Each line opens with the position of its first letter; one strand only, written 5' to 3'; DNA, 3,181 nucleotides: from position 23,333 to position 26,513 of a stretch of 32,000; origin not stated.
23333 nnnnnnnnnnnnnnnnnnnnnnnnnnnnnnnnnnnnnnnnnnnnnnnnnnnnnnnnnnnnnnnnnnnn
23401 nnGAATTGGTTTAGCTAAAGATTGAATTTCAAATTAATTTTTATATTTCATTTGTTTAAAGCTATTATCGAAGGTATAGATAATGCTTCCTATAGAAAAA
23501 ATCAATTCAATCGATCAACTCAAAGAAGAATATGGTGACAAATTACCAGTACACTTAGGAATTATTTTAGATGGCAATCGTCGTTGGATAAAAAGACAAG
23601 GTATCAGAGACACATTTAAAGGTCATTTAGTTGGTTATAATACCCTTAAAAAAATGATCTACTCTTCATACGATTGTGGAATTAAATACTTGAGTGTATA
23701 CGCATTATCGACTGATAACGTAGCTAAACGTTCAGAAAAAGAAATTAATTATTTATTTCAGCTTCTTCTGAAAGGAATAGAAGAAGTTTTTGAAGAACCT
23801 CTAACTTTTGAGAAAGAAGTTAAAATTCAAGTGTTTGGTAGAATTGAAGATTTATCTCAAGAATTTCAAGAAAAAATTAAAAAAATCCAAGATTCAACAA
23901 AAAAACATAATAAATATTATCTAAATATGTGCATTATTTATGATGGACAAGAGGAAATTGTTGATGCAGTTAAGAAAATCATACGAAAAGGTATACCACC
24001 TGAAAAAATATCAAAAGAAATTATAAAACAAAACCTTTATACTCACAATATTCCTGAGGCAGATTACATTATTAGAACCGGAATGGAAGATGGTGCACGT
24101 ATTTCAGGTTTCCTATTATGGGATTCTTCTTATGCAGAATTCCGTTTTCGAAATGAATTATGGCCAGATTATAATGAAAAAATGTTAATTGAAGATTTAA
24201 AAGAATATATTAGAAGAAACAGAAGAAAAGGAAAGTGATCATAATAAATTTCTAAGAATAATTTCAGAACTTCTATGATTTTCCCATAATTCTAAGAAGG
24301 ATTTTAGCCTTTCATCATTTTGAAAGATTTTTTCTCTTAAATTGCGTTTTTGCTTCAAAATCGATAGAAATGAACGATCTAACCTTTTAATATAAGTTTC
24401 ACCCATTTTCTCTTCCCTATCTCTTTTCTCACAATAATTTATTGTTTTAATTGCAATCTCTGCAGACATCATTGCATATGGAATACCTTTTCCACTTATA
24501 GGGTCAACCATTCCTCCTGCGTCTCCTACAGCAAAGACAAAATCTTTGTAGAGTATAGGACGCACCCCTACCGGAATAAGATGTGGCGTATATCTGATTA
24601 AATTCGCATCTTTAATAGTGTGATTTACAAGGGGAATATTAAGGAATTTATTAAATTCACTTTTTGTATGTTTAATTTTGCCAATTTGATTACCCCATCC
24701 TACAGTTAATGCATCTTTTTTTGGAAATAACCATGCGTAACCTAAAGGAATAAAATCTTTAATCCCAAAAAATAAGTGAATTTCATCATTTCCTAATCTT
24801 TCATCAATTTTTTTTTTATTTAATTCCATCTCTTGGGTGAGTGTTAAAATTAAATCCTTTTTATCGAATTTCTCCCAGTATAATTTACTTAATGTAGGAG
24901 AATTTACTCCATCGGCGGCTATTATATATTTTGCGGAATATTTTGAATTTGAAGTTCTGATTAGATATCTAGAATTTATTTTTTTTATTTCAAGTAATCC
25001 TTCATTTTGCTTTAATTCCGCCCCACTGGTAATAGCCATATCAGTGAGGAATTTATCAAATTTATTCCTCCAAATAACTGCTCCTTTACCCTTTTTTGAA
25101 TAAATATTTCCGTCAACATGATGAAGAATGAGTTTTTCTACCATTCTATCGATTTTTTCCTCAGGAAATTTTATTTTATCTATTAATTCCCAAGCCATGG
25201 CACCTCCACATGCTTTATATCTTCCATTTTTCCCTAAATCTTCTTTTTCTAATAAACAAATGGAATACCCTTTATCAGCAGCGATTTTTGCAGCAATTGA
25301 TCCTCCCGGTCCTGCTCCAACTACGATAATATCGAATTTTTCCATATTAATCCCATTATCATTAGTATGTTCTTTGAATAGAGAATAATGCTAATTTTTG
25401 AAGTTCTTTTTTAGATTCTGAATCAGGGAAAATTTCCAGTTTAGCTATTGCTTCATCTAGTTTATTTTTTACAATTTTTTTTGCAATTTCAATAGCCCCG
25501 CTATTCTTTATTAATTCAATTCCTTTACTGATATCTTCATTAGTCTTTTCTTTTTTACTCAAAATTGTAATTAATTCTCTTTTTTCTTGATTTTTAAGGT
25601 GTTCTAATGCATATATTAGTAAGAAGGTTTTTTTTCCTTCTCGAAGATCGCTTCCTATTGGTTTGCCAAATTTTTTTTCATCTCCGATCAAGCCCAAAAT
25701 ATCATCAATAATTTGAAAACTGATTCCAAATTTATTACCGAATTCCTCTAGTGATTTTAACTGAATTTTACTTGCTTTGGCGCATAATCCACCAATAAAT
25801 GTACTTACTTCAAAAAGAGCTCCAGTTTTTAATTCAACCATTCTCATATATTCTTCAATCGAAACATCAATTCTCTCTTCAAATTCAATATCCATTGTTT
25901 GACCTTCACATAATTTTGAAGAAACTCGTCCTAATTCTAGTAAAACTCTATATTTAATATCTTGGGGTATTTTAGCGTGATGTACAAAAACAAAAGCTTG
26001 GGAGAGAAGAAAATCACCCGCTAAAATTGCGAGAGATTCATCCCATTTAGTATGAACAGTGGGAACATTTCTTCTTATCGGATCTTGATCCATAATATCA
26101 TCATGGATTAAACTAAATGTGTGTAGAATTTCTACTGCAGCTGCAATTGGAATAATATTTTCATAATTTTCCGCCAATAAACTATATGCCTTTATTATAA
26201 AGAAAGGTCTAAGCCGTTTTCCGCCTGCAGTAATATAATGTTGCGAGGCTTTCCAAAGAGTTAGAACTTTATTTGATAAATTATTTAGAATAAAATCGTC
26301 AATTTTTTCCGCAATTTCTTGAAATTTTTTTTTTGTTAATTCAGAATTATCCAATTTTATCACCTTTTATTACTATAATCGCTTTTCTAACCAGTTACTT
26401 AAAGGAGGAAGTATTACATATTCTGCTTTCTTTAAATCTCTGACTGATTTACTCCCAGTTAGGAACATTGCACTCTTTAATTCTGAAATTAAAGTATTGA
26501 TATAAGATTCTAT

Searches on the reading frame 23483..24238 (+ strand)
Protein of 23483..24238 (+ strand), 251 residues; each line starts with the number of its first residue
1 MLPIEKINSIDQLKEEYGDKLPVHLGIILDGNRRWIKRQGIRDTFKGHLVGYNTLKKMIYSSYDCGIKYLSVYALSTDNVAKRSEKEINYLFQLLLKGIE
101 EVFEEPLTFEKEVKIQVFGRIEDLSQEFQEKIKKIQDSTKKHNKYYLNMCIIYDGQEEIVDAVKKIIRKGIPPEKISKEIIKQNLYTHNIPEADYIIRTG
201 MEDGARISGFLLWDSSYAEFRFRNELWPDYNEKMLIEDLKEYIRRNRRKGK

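Call 4: search_protein_families(library=pfam, proteins=[window:23483-24238:+], max_evalue=0.01)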
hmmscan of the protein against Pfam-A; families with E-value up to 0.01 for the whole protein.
window:23483-24238:+ (251 aa): 1 family
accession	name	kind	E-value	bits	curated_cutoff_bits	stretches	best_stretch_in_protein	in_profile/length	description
PF01255.24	Prenyltransf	-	5.3e-61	206.4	27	1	28-250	1-219/219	Putative undecaprenyl diphosphate synthase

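Call 5: search_protein_families(library=ncbifam, proteins=[window:23483-24238:+], max_evalue=0.01)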
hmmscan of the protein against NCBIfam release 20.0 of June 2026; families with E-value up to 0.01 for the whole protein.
window:23483-24238:+ (251 aa): 16 families
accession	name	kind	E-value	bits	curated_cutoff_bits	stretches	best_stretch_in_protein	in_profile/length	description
TIGR00055.1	uppS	equivalog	2.3e-57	194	109.55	1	21-248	1-226/228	polyprenyl diphosphate synthase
NF011405.0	PRK14830.1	equivalog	9.6e-57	192.4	304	1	12-251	13-250/251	undecaprenyl pyrophosphate synthase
NF011406.0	PRK14831.1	subfamily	8.9e-53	179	375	1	18-251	20-251/256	undecaprenyl pyrophosphate synthase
NF011403.0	PRK14828.1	equivalog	7.4e-51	173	348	1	17-251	24-258/258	isoprenyl transferase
NF011409.0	PRK14835.1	equivalog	8.6e-50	169.6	425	1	19-251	43-279/279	isoprenyl transferase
NF011407.0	PRK14833.1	equivalog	5.3e-49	167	325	1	21-250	4-230/233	di-trans,poly-cis-decaprenylcistransferase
NF011404.0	PRK14829.1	equivalog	7e-49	166.5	372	1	18-250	27-257/260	isoprenyl transferase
NF011408.0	PRK14834.1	equivalog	2.5e-47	161.4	348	1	18-250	14-244/252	isoprenyl transferase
NF011413.0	PRK14840.1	equivalog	3e-47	161.4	410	1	15-251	12-250/250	isoprenyl transferase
NF011410.0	PRK14837.1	equivalog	7.3e-46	156.6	342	1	20-250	5-229/230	undecaprenyl pyrophosphate synthase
NF011414.0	PRK14841.1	equivalog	1.3e-44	152.6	401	1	20-250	2-228/233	isoprenyl transferase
NF011411.0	PRK14838.1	equivalog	5.3e-44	150.4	417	1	19-251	10-238/244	isoprenyl transferase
NF011412.0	PRK14839.1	equivalog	8.2e-42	143.2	334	1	21-250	9-227/240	di-trans,poly-cis-decaprenylcistransferase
NF011415.0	PRK14842.1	equivalog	3e-41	141.5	360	1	18-250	5-236/241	isoprenyl transferase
NF011402.0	PRK14827.1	equivalog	2.6e-40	138.6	535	1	18-250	64-294/296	decaprenyl diphosphate synthase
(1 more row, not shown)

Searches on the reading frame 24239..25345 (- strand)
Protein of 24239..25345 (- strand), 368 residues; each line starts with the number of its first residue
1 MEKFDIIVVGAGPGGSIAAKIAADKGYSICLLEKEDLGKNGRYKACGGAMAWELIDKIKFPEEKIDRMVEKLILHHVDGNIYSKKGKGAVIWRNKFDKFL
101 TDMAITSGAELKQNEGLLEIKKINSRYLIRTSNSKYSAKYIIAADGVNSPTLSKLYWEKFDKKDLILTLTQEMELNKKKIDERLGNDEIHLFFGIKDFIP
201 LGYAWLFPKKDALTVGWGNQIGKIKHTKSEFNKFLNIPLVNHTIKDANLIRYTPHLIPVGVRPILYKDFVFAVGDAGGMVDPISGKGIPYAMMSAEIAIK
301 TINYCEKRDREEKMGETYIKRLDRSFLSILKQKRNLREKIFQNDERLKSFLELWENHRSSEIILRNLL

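Call 4: search_protein_families(library=pfam, proteins=[window:24239-25345:-], max_evalue=0.01)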
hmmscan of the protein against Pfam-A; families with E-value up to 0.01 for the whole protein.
window:24239-25345:- (368 aa): 13 families
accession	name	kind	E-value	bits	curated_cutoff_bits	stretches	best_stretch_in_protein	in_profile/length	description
PF01494.25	FAD_binding_3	-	2.3e-10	40.7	22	1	4-316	2-332/349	FAD binding domain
PF13738.12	Pyr_redox_3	-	9e-07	28.9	30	1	93-152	80-140/305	Pyridine nucleotide-disulphide oxidoreductase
PF05834.18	Lycopene_cycl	-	3.6e-06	26.8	23.4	0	250-330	236-322/380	Lycopene cyclase protein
PF07992.20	Pyr_redox_2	-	4.3e-06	26.8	26.1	1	4-152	1-114/291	Pyridine nucleotide-disulphide oxidoreductase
PF01266.30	DAO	-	7.8e-06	26.1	27.9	1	5-47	1-44/353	FAD dependent oxidoreductase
PF12831.13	FAD_oxidored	-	9.4e-06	25.6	27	1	5-76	1-68/416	FAD dependent oxidoreductase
PF22578.2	GGR_cat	-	3.9e-05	23.9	27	1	186-236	17-69/88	Geranylgeranyl reductase catalytic domain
PF01134.28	GIDA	-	0.0002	21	22.1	1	5-145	1-148/391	Glucose inhibited division protein A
PF13450.12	NAD_binding_8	-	0.00023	21.8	21.9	1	8-36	1-29/68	NAD(P)-binding Rossmann-like domain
PF03486.20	HI0933_like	-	0.00023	21.1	50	1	5-36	2-33/244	HI0933-like protein Rossmann domain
PF00890.30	FAD_binding_2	-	0.00046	19.9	20.4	1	5-51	1-46/414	FAD binding domain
PF04820.20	Trp_halogenase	-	0.00097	18.5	21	0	5-40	1-40/458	Tryptophan halogenase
PF01946.23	Thi4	-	0.0044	16.7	26.2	1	4-35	18-50/235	Thi4 family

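Call 5: search_protein_families(library=ncbifam, proteins=[window:24239-25345:-], max_evalue=0.01)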
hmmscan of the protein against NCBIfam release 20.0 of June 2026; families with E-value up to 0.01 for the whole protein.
window:24239-25345:- (368 aa): 74 families (the best 25 are shown)
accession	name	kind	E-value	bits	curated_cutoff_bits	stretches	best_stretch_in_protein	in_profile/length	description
TIGR02032.1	GG-red-SF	subfamily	9e-55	186.5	158.8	1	4-301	1-296/297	geranylgeranyl reductase family protein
TIGR02023.1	BchP-ChlP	subfamily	1.8e-43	149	343.3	1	5-358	2-353/388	geranylgeranyl diphosphate reductase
NF041080.1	DGGGPL_reductase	equivalog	7.8e-28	97.5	580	1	3-307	1-316/447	digeranylgeranylglycerophospholipid reductase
TIGR02028.1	ChlP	equivalog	4.7e-24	84.9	505.3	1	6-354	3-359/398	geranylgeranyl reductase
NF041160.1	DGGPL_Thplmales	equivalog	4.9e-24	85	780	1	1-326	1-335/396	digeranylgeranylglycerophospholipid reductase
NF041385.1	Dggglyphlred_Halo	equivalog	5.9e-19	67.9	700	1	2-313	3-324/405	digeranylgeranylglycerophospholipid reductase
NF007542.0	PRK10157.1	subfamily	1.1e-17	63.9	610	1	3-335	5-365/428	FAD-dependent oxidoreductase FixC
NF008519.0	PRK11445.1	equivalog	3.3e-16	59.5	303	1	1-324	1-317/355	FAD-binding protein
NF007450.0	PRK10015.1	subfamily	5.8e-16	58.2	466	1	2-336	4-364/429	FAD-dependent oxidoreductase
NF038171.1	maturase_LodB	equivalog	3e-15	56.2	400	2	271-349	280-353/361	lysine-epsilon-oxidase maturase LodB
NF049967.1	QhpG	equivalog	3.6e-15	55.8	240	2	6-150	1-143/423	flavin-dependent monooxygenase QhpG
NF045655.1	MkRedMenJ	equivalog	2.3e-10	40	700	1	3-326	4-336/406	menaquinone reductase MenJ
NF033113.0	halo_ClmS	equivalog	8.2e-09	34.5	900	1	91-318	104-338/570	chloramphenicol-biosynthetic FADH2-dependent halogenase CmlS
NF004945.0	PRK06292.2-3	equivalog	1.2e-08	34.4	494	1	1-178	1-170/457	dihydrolipoyl dehydrogenase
NF038174.1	maturase_GoxB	equivalog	2.4e-08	33.4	400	1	271-346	279-348/358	glycine oxidase maturase GoxB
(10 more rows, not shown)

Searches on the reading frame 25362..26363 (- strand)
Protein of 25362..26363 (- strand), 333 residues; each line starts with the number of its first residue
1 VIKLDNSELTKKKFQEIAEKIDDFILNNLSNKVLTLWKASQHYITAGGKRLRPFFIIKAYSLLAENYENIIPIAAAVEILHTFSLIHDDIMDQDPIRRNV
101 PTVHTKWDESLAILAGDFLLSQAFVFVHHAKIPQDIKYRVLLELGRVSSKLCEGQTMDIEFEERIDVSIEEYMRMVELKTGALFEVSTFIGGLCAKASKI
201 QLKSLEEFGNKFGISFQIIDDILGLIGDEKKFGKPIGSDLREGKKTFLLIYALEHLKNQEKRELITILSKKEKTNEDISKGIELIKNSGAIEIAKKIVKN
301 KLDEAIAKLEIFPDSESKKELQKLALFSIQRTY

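Call 4: search_protein_families(library=pfam, proteins=[window:25362-26363:-], max_evalue=0.01)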
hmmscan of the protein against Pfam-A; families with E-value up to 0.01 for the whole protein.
window:25362-26363:- (333 aa): 2 families
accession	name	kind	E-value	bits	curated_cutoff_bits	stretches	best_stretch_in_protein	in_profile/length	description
PF00348.22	polyprenyl_synt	-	4.2e-74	249.4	27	1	38-283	6-249/251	Polyprenyl synthetase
PF20168.4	PDS5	-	0.00019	19.9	27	1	242-331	443-535/1053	Sister chromatid cohesion protein PDS5 protein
